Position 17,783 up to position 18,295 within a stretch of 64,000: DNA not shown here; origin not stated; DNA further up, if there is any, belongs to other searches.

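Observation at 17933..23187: Two bacterial homologs of the plant/leech potato inhibitor I (CI-2/eglin c) family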

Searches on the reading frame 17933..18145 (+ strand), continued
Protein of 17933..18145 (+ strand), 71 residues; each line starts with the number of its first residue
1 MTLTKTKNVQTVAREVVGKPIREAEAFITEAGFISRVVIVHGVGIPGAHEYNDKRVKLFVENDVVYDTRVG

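Call 42: fold_search(model_id=the predicted structure, library=pdb)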
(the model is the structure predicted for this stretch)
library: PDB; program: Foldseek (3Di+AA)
matches with E <= 10: 105; with E <= 0.001: 23
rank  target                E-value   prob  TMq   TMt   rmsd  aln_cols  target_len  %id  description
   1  6qiy                  2.9e-04  1.00  0.56  0.60   3.2        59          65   34  CI-2, conformation 1 (released 2019-12-25)
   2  1tmg_I                3.3e-04  1.00  0.54  0.59   3.7        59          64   37  crystal structure of the complex of subtilisin BPN' with chymotrypsin inhibitor 2 M59F mutant (released 2004-11-09)
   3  1y1k_I                3.5e-04  1.00  0.55  0.60   3.4        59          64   36  Crystal structure of the complex of subtilisin BPN' with chymotrypsin inhibitor 2 T58A mutant (released 2005-05-17)
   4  5fbz_D                4.0e-04  1.00  0.56  0.60   3.2        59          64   34  Structure of subtilase SubHal from Bacillus halmapalus - complex with chymotrypsin inhibitor CI2A (released 2016-05-18)
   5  1tm7_I                4.0e-04  1.00  0.55  0.59   3.7        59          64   37  crystal structure of the complex of subtilisin BPN' with chymotrypsin inhibitor 2 M59Y mutant (released 2004-11-09)
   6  1coa                  4.6e-04  1.00  0.55  0.60   3.5        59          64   39  THE EFFECT OF CAVITY CREATING MUTATIONS IN THE HYDROPHOBIC CORE OF CHYMOTRYPSIN INHIBITOR 2 (released 1994-01-31)
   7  5fbz_B                4.6e-04  1.00  0.55  0.57   3.5        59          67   37  Structure of subtilase SubHal from Bacillus halmapalus - complex with chymotrypsin inhibitor CI2A (released 2016-05-18)
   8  1y33_I                5.3e-04  1.00  0.55  0.59   3.6        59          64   37  Crystal structure of the complex of subtilisin BPN' with chymotrypsin inhibitor 2 T58P mutant (released 2005-05-17)
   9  1y3d_I                5.3e-04  1.00  0.54  0.59   3.7        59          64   37  Crystal structure of the complex of subtilisin BPN' with chymotrypsin inhibitor 2 R67A mutant (released 2005-05-17)
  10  7a3m                  5.7e-04  1.00  0.56  0.61   3.4        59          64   39  Synergistic stabilization of a double mutant in CI2 from an in-cell library screen (released 2020-12-09)
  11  1tm5_I                5.7e-04  1.00  0.55  0.60   3.7        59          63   37  crystal structure of the complex of subtilisin BPN' with chymotrypsin inhibitor 2 M59A mutant (released 2004-11-09)
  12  1y3f_I                5.7e-04  1.00  0.55  0.60   3.6        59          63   36  Crystal structure of the complex of subtilisin BPN' with chymotrypsin inhibitor 2 F69A mutant (released 2005-05-17)
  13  1lw6_I                6.1e-04  1.00  0.55  0.60   3.5        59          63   37  Crystal Structure of the Complex of Subtilisin BPN' with Chymotrypsin Inhibitor 2 at 1.5 Angstrom Resolution (released 2002-08-21)
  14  1y3b_I                6.1e-04  1.00  0.55  0.60   3.7        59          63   36  Crystal structure of the complex of subtilisin BPN' with chymotrypsin inhibitor 2 E60S mutant (released 2005-05-17)
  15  1y34_I                6.5e-04  1.00  0.55  0.59   3.6        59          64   36  Crystal structure of the complex of subtilisin BPN' with chymotrypsin inhibitor 2 E60A mutant (released 2005-05-17)
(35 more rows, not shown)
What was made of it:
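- On I13 / PF00280 potato inhibitor I: Foldseek gives probability 1.0 and TM 0.55-0.64 (call 42).
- The Foldseek top 50 are all I13 or I78 inhibitors (call 42).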

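Call 43: find_encoding_contigs(protein=P0003, flank=10000)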
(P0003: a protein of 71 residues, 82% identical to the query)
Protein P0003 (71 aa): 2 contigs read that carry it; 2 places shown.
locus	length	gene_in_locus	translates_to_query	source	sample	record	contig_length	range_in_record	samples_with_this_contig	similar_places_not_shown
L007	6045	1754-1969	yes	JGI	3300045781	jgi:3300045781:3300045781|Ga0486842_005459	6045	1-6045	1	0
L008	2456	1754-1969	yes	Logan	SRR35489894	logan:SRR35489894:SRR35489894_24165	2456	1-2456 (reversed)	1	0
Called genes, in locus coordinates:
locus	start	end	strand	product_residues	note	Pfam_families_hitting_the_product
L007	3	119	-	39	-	?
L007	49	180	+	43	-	-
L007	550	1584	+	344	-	PF01734:Patatin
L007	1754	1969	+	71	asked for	-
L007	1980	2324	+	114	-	-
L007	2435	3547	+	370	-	-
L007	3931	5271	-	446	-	-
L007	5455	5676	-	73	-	-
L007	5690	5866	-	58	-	-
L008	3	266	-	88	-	?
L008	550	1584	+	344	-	PF01734:Patatin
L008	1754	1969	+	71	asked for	-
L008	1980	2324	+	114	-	-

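Call 44: find_encoding_contigs(protein=P0004, flank=10000)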
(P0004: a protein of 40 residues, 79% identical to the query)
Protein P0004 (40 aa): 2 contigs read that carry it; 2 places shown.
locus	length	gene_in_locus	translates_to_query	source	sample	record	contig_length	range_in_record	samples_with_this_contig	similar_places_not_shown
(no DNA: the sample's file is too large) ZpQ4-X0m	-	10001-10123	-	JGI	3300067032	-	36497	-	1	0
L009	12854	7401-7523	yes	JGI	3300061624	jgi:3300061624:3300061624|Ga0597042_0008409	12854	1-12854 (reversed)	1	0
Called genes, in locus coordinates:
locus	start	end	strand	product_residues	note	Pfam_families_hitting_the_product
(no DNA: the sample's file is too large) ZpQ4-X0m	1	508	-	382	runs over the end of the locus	PF00266:Aminotran_5, PF01053:Cys_Met_Meta_PP (weak)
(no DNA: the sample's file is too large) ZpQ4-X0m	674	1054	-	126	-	-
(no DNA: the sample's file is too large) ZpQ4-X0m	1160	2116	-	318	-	-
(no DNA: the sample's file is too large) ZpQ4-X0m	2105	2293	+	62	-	-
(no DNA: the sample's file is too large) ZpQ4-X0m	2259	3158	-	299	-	-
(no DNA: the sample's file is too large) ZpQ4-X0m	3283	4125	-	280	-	PF13424:TPR_12 (faint)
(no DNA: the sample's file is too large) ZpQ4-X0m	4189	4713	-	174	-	-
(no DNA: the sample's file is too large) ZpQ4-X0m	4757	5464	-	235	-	PF00406:ADK, PF13207:AAA_17, PF05191:ADK_lid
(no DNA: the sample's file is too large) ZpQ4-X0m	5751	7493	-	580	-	PF07719:TPR_2 (faint), PF13424:TPR_12 (faint), PF13428:TPR_14 (faint), PF13432:TPR_16 (faint), PF13181:TPR_8 (faint), PF13414:TPR_11 (faint), PF00515:TPR_1 (faint)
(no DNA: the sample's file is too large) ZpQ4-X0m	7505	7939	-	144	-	PF00383:dCMP_cyt_deam_1, PF14437:MafB19-deam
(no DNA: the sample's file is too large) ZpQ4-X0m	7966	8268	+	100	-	-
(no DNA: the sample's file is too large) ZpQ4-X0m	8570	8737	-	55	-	-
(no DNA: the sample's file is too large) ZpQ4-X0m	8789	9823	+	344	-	PF01734:Patatin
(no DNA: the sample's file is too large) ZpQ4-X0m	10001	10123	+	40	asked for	-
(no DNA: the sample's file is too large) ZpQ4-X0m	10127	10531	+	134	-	-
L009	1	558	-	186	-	?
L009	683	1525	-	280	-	PF13424:TPR_12 (faint)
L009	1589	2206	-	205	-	-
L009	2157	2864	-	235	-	PF00406:ADK, PF13207:AAA_17, PF05191:ADK_lid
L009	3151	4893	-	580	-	PF07719:TPR_2 (faint), PF13424:TPR_12 (faint), PF13428:TPR_14 (faint), PF13432:TPR_16 (faint), PF13181:TPR_8 (faint), PF13414:TPR_11 (faint), PF00515:TPR_1 (faint)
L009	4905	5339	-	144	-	PF00383:dCMP_cyt_deam_1, PF14437:MafB19-deam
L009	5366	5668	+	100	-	-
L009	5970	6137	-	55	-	-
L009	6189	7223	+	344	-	PF01734:Patatin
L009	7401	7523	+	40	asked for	-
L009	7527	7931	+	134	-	-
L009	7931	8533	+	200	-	-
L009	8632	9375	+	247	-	-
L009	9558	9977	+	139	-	-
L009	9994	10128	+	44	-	-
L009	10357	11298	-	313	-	PF01145:Band_7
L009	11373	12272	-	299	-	PF01145:Band_7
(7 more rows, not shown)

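Call 45: find_encoding_contigs(protein=P0007, flank=10000)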
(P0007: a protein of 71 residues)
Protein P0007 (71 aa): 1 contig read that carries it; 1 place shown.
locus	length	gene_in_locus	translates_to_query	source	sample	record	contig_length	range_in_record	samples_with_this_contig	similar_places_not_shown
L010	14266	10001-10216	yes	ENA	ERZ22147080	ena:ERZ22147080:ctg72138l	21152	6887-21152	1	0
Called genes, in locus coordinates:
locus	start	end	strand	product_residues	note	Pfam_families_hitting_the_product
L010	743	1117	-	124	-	PF00266:Aminotran_5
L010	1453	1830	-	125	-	-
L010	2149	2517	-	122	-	-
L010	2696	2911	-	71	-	-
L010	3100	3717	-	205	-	PF13428:TPR_14 (faint)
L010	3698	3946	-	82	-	-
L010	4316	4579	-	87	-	-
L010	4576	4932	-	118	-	PF00406:ADK, PF05191:ADK_lid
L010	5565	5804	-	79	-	PF13414:TPR_11 (weak)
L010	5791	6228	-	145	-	PF07719:TPR_2 (faint)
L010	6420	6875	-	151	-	-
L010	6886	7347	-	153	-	-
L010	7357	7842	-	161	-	PF00383:dCMP_cyt_deam_1, PF14437:MafB19-deam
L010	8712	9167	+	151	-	PF01734:Patatin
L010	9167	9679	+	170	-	-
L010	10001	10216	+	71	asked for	-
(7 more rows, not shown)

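Call 46: find_encoding_contigs(protein=P0008, flank=10000)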
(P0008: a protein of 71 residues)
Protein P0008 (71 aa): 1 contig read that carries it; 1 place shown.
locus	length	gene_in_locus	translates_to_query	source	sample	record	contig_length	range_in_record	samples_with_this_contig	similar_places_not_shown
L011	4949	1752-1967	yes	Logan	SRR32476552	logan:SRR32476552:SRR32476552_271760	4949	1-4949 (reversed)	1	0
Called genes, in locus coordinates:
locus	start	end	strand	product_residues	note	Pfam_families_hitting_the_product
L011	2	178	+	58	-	?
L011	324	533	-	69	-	-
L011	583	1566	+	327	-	PF01734:Patatin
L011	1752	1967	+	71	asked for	-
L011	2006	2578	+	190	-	-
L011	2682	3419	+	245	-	-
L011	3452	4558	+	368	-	-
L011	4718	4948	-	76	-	?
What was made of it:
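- Orthologues are syntenic across diverged Obscuribacterales lineages (calls 43-46).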

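Call 47: find_encoding_contigs(protein=P0089, flank=5000, max_places=3)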
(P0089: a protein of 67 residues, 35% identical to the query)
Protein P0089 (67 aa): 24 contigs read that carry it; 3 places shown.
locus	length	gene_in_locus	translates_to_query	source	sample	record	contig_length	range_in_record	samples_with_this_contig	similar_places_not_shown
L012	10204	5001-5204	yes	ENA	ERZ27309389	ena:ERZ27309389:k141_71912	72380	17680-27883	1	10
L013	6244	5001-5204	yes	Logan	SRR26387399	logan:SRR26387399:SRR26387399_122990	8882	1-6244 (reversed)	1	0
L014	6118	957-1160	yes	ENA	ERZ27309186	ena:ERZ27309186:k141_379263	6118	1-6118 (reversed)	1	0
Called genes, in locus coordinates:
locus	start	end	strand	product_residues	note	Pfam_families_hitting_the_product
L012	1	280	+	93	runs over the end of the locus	-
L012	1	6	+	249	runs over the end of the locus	-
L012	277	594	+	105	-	-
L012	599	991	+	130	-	-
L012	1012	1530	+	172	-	PF04116:FA_hydroxylase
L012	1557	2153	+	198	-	-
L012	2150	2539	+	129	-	-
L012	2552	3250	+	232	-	-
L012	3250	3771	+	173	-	-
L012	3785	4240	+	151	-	-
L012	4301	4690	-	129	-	-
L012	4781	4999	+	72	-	-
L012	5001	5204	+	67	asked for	-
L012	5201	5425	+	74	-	-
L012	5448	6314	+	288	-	PF12322:T4_baseplate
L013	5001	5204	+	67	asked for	-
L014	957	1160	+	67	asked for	-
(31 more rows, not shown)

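Call 48: find_encoding_contigs(protein=P0049, flank=5000, max_places=3)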
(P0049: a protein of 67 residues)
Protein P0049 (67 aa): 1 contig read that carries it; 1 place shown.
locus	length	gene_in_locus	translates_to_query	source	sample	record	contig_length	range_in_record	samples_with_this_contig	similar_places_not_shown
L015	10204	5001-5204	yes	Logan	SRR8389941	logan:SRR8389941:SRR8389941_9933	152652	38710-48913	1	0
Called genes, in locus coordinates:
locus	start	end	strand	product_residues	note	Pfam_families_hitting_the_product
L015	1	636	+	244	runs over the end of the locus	-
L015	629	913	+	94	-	-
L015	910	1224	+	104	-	-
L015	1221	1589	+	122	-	-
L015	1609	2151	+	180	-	PF04116:FA_hydroxylase (weak)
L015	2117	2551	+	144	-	-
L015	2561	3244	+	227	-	-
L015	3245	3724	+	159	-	-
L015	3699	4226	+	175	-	-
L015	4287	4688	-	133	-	-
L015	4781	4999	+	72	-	-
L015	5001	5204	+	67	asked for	-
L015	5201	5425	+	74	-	-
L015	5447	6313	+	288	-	PF12322:T4_baseplate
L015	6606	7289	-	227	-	-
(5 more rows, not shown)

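Call 49: find_encoding_contigs(protein=P0108, flank=5000, max_places=3)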
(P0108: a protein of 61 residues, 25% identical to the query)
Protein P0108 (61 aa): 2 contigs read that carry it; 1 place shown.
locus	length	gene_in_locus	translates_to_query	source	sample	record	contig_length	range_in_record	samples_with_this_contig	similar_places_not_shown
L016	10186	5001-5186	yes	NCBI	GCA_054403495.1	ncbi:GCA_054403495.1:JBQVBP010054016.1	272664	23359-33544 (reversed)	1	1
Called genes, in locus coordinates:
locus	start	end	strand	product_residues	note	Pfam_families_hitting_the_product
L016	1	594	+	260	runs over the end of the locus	PF19835:SegE_GIY-YIG (weak)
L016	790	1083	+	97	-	-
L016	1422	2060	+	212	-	-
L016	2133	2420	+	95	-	-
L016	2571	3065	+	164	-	PF13392:HNH_3 (weak)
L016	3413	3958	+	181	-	-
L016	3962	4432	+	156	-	PF18143:HAD_SAK_2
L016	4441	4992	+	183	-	-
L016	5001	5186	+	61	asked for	-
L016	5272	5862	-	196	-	-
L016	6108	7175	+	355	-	PF25199:nSTAND_NTPase5 (weak), PF14532:Sigma54_activ_2 (weak), PF20720:nSTAND3 (weak), PF00004:AAA, PF05729:NACHT (faint)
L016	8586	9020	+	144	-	-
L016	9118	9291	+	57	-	PF06945:DUF1289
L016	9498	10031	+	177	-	PF13384:HTH_23 (faint), PF13395:HNH_4 (faint), PF01844:HNH (weak)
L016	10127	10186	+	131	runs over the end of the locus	PF00472:RF-1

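Call 50: search_protein_families(library=phrogs, proteins=[window:17933-18145:+], max_evalue=0.01)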
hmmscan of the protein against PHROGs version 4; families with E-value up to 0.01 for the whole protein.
window:17933-18145:+ (71 aa): 0 families

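Call 51: search_protein_families(library=padloc, proteins=[window:17933-18145:+], max_evalue=0.01)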
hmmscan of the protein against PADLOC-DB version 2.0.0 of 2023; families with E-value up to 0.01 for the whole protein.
window:17933-18145:+ (71 aa): 0 families

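Call 53: fold_search(model_id=the predicted structure, library=viral)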
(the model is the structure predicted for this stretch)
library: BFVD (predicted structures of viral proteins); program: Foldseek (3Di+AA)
matches with E <= 10: 147; with E <= 0.001: 7
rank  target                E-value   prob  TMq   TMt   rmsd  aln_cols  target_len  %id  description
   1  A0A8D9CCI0            2.3e-06  1.00  0.80  0.80   7.8        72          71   21  Uncharacterized protein [uncultured marine phage]
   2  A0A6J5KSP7            6.3e-06  1.00  0.80  0.83   0.7        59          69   17  Uncharacterized protein [uncultured Caudovirales phage]
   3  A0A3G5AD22            6.4e-05  1.00  0.80  0.45   1.6        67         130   13  Uncharacterized protein [Satyrvirus sp.]
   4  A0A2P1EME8            9.7e-05  1.00  0.69  0.25   1.9        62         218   24  Uncharacterized protein [Moumouvirus australiensis]
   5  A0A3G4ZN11            1.8e-04  1.00  0.70  0.66   2.5        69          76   22  Uncharacterized protein [Terrestrivirus sp.]
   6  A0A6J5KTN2            5.0e-04  1.00  0.70  0.63   3.3        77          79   18  Uncharacterized protein [uncultured Caudovirales phage]
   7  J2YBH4                5.3e-04  1.00  0.66  0.16   1.1        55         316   18  (no name in the UniProt tables at hand)
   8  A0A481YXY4            1.1e-03  1.00  0.70  0.55   7.5        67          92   16  Uncharacterized protein [Marseillevirus LCMAC202]
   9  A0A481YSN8            6.2e-03  1.00  0.68  0.13   3.4        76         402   14  Uncharacterized protein [Marseillevirus LCMAC101]
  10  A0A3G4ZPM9            6.2e-03  1.00  0.64  0.28   1.8        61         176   26  Uncharacterized protein [Terrestrivirus sp.]
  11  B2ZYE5                5.1e-02  0.93  0.49  0.29   2.9        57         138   18  Uncharacterized protein [Ralstonia phage phiRSL1]
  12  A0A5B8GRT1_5          1.8e-01  0.25  0.36  0.04   6.3        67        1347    7  Polyprotein [Rhizoctonia solani endornavirus 4]
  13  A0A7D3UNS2            2.5e-01  0.77  0.52  0.46   3.1        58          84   19  Uncharacterized protein [Fadolivirus FV1/VV64]
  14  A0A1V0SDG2            4.6e-01  0.47  0.47  0.39   4.7        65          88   14  Uncharacterized protein [Indivirus ILV1]
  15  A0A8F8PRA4            4.9e-01  0.13  0.32  0.26   7.7        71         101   15  Uncharacterized protein [Clandestinovirus]
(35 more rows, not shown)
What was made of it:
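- Structural matches include about 70-aa proteins of uncultured phages and giant viruses, TM 0.7-0.8 (call 53).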

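Call 54: search_dna_similar(query=window:17933-18145:+, collection=phages, mode=protein, max_evalue=1)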
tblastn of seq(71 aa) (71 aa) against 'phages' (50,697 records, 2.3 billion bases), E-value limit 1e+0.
No match.

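Call 75: search_protein_families(library=ncbifam, proteins=[window:17933-18145:+, P0007, P0008, P0075, P0088, P0036, P0128], max_evalue=0.1)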
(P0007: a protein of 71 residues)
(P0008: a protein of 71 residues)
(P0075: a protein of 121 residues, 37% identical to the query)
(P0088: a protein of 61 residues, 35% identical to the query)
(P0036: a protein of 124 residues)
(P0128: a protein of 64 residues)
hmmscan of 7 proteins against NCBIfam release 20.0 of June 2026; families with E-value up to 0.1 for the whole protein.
window:17933-18145:+ (71 aa): 0 families

P0007 (71 aa): 0 families

P0008 (71 aa): 1 family
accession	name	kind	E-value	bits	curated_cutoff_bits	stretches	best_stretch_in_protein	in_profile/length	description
NF052267.1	inact_TG_RloB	exception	0.032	12.9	900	1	5-69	127-192/508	osmotic stress tolerance membrane protein RloB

P0075 (121 aa): 4 families
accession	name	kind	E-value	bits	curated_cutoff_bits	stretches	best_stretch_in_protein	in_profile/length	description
NF040526.1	SCO0930_lipo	equivalog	0.0094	15.2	275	1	9-85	2-75/311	SCO0930 family lipoprotein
NF047631.1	SodCMycob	equivalog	0.013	15.1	230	1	9-95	8-82/236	superoxide dismutase[Cu-Zn]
NF041057.1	Rcas_1661_fam_Se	equivalog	0.031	13.8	190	1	18-91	3-79/247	Rcas_1661 family thioredoxin-like (seleno)lipoprotein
NF038368.1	P2_Rz1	equivalog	0.051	13.7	27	1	17-47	8-38/85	Rz1-like lysis system protein LysC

P0088 (61 aa): 0 families

P0036 (124 aa): 1 family
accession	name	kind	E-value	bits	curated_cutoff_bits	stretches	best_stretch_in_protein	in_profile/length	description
NF007508.0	PRK10106.1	equivalog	0.037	13.9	87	1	1-41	1-42/72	multiple antibiotic resistance protein MarB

P0128 (64 aa): 0 families

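Call 79: find_encoding_contigs(protein=P0085, flank=5000, max_places=2)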
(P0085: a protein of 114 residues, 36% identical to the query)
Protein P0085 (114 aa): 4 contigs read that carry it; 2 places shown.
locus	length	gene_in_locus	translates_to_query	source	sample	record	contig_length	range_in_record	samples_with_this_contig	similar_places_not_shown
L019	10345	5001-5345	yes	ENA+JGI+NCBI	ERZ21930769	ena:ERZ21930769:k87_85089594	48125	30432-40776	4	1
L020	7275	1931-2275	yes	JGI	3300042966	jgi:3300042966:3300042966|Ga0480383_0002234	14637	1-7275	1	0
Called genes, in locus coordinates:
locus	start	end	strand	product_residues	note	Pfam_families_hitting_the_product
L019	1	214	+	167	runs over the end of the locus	PF22811:Zn_ribbon_NrdR, PF03477:ATP-cone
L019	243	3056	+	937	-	PF08471:Ribonuc_red_2_N, PF02867:Ribonuc_red_lgC, PF12637:TSCPD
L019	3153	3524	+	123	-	PF04134:DCC1-like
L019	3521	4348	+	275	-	PF00561:Abhydrolase_1, PF12146:Hydrolase_4, PF12697:Abhydrolase_6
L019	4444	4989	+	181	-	-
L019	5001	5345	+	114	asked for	-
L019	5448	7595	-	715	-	PF00580:UvrD-helicase (faint), PF13245:AAA_19 (faint), PF01443:Viral_helicase1 (faint), PF13538:UvrD_C_2 (weak)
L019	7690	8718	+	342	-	PF02646:RmuC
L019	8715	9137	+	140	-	PF11697:DUF3293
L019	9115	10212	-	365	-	PF01594:AI-2E_transport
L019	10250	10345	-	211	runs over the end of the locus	PF13468:Glyoxalase_3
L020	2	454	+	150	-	?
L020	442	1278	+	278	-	PF00561:Abhydrolase_1, PF12146:Hydrolase_4, PF12697:Abhydrolase_6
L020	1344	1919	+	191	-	-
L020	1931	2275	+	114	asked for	-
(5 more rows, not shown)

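Call 80: find_encoding_contigs(protein=P0113, flank=5000, max_places=2)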
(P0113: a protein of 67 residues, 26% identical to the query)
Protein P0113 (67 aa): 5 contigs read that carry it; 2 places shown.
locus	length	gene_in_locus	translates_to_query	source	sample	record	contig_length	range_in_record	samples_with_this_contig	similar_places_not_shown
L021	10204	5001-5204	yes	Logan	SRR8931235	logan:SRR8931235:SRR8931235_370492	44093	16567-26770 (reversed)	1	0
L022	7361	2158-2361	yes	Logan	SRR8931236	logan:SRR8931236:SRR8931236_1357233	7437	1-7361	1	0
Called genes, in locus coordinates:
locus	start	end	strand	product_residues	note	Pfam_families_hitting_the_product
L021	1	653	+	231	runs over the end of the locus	-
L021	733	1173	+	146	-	-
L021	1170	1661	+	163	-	-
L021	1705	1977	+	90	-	-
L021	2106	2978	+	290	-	-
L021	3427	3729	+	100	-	-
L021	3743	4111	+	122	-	-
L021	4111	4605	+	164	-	PF06908:YpsA, PF02481:DNA_processg_A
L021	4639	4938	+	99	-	-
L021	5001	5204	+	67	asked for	-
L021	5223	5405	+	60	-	-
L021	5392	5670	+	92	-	-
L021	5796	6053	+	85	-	-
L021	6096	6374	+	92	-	-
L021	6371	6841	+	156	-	-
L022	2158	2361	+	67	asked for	-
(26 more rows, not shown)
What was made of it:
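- These carry a T4-type baseplate protein, homing endonucleases and runs of small unidirectional ORFs on contigs of 44-300 kb (calls 47-49, 80).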

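Call 81: find_related_loci(query=A1, collection=viral_contigs, flank=5000)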
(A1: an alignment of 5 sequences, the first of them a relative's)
Query A1 (71 aa) in viral_contigs; peptide patterns used: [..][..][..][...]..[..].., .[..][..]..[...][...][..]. (x = any residue, [..] = any of these).
70 stretches matched a pattern, but none encodes a relative of the query by tblastn (E <= 1e-3).
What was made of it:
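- The Obscuribacterales subtype was not found on viral contigs or in GenBank phages (calls 54, 81).
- Tried and rejected: tblastn against GenBank phages (call 54) and the IMG/VR scan with the Obscuribacterales subtype (call 81) found nothing.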

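Call 82: find_related_loci(query=P0089, collection=viral_contigs, flank=5000)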
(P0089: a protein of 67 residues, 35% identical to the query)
Query P0089 (67 aa) in viral_contigs; peptide patterns used: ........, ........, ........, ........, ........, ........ (x = any residue, [..] = any of these).
25 stretches matched a pattern; 3 encode a relative of the query (tblastn E <= 1e-3); 3 distinct loci.
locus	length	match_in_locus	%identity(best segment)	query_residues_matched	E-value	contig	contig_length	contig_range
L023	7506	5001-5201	63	1-67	4e-25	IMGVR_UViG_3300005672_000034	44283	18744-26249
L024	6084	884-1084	63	1-67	4e-25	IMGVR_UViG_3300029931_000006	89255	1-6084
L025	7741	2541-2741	63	1-67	4e-25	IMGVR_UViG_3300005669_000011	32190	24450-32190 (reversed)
